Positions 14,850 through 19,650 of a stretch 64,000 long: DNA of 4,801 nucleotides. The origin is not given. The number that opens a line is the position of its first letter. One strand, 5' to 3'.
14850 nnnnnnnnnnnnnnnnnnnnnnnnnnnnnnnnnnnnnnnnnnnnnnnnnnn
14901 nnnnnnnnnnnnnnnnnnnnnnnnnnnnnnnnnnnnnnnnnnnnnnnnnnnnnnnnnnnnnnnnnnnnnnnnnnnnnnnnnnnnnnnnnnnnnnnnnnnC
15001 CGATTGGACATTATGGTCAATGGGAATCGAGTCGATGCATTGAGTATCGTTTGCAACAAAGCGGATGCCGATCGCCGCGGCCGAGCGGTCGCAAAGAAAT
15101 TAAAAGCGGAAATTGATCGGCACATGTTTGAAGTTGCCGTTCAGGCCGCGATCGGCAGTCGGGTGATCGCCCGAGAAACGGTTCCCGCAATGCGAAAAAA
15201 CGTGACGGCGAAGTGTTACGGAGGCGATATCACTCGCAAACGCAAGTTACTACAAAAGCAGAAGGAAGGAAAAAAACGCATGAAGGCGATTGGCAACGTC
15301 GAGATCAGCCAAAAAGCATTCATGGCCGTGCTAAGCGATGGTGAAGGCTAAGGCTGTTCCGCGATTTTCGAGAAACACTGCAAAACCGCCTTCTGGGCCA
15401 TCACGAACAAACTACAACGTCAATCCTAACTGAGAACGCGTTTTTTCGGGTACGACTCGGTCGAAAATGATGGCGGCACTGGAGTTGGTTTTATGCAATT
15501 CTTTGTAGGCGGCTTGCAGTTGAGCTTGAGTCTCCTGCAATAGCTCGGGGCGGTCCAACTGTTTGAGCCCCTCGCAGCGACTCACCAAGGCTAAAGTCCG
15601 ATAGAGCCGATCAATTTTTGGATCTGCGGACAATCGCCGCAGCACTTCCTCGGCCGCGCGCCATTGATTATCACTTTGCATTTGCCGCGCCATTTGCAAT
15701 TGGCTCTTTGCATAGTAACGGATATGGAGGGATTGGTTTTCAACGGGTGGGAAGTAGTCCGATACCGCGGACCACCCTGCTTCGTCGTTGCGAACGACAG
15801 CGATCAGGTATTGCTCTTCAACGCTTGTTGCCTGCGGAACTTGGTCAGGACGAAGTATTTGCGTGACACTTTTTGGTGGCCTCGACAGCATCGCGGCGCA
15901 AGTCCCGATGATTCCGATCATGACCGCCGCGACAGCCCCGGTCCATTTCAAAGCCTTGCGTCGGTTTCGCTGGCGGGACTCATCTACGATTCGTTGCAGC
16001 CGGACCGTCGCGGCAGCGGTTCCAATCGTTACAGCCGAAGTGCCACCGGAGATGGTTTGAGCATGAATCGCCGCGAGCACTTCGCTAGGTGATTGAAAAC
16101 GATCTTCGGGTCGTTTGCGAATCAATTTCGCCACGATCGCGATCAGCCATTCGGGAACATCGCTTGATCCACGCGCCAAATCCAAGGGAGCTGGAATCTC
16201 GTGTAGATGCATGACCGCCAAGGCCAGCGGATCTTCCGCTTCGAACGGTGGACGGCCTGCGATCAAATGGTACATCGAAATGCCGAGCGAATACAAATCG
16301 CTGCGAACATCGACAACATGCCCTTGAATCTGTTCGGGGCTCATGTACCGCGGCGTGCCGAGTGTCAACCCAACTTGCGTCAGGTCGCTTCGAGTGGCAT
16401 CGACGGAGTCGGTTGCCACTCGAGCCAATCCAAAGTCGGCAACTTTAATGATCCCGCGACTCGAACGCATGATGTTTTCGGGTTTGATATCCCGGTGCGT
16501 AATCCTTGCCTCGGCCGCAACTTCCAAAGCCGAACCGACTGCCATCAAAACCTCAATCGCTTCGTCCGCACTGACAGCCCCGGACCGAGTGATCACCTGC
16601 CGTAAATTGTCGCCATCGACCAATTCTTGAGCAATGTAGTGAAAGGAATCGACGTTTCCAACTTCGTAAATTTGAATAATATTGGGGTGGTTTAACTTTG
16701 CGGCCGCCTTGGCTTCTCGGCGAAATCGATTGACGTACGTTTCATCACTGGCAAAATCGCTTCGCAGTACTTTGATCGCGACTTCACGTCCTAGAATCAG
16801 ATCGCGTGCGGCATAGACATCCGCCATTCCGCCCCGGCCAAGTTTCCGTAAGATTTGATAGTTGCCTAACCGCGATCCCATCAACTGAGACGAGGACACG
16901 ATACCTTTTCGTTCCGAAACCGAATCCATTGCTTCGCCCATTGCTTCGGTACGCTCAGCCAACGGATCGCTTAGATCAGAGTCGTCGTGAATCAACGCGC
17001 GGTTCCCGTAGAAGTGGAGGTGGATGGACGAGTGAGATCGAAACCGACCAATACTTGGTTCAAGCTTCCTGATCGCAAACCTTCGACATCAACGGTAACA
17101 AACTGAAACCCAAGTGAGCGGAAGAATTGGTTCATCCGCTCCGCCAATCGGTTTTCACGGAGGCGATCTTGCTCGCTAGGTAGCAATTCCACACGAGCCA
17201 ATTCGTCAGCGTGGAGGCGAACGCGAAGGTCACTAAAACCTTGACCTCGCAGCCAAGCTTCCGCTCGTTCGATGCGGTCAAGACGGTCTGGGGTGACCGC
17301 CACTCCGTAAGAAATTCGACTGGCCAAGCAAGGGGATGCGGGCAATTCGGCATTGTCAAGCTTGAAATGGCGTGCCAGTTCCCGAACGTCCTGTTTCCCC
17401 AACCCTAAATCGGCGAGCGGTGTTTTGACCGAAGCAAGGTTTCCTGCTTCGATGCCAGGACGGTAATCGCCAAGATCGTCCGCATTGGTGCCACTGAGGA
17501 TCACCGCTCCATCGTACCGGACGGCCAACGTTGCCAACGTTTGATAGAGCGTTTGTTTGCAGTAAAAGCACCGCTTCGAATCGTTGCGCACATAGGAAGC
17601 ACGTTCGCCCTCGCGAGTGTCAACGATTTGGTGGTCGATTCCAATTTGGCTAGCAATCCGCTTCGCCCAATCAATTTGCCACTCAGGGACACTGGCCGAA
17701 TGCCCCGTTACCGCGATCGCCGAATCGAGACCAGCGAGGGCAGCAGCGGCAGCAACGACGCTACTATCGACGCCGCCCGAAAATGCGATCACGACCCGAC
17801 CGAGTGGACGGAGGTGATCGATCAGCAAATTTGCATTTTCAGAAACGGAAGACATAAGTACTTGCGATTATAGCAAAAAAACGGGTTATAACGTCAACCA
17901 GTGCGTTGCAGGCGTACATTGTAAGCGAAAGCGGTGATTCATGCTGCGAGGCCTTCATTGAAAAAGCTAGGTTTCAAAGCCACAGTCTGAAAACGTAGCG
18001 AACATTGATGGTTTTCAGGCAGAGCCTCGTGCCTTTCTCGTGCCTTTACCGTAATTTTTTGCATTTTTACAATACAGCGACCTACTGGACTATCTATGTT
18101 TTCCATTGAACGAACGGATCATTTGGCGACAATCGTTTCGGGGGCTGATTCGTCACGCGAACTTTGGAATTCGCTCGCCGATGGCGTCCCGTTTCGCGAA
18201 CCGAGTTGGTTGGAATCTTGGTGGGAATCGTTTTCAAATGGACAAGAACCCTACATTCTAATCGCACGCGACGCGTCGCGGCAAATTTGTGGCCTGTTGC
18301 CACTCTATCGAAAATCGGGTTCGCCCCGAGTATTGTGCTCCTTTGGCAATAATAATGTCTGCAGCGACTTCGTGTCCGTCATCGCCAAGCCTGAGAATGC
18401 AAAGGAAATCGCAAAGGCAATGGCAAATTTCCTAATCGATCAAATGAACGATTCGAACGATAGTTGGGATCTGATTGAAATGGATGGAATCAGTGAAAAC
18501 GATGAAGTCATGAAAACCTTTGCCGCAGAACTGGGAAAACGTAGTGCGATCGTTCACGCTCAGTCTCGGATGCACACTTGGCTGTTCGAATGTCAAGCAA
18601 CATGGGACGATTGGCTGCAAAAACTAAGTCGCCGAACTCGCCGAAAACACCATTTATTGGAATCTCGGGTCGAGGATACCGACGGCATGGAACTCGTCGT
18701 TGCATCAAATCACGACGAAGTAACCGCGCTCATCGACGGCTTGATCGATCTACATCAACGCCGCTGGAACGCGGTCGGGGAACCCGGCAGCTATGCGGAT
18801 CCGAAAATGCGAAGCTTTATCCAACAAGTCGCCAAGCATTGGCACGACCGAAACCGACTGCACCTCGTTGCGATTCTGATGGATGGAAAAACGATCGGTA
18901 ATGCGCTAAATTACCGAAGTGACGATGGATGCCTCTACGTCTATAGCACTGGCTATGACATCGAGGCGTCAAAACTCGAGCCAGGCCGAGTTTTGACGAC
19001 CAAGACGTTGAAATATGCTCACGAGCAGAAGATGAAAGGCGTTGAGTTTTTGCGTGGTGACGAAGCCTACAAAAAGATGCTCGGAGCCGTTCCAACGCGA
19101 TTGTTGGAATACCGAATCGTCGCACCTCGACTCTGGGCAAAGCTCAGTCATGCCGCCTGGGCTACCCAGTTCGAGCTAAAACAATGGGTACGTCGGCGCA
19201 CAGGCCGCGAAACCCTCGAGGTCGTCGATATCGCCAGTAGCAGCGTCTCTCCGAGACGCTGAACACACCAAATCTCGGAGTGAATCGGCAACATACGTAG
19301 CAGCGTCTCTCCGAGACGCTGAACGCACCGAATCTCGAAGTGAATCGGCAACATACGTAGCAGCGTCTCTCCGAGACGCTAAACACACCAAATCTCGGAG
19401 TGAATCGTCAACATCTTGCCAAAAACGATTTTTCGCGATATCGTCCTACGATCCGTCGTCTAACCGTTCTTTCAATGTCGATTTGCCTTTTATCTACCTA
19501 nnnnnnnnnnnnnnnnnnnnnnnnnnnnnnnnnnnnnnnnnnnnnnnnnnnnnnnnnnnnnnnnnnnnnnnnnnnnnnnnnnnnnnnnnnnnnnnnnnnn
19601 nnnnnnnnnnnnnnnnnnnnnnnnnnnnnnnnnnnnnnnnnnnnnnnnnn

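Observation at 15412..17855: LarE (nickel-pincer cofactor sulfur insertase) translationally coupled to a transmembrane Ser/Thr kinase; LarB encoded 13 kb away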

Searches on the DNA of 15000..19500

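Call 58: search_rna_families(source=window, start=15000, end=19500, threshold=evalue, max_evalue=1)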
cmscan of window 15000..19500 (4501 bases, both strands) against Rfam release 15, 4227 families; matches with E-value up to 1: 3.
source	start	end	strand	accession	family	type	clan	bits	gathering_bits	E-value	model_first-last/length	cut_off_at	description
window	19301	19416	+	RF01645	ceN58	Gene; snRNA; snoRNA; HACA-box;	-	21.9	60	0.43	1-139/139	no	Nematode snoRNA ceN58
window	18722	18776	-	RF03989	mir-7950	Gene; miRNA;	-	21.5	82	0.75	1-59/59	no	mir-7950 microRNA precursor family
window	16542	16601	-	RF01516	v-snoRNA-1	Gene; snRNA; snoRNA; CD-box;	-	20.9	75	0.68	1-65/65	no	Human herpesvirus 1 small nucleolar RNA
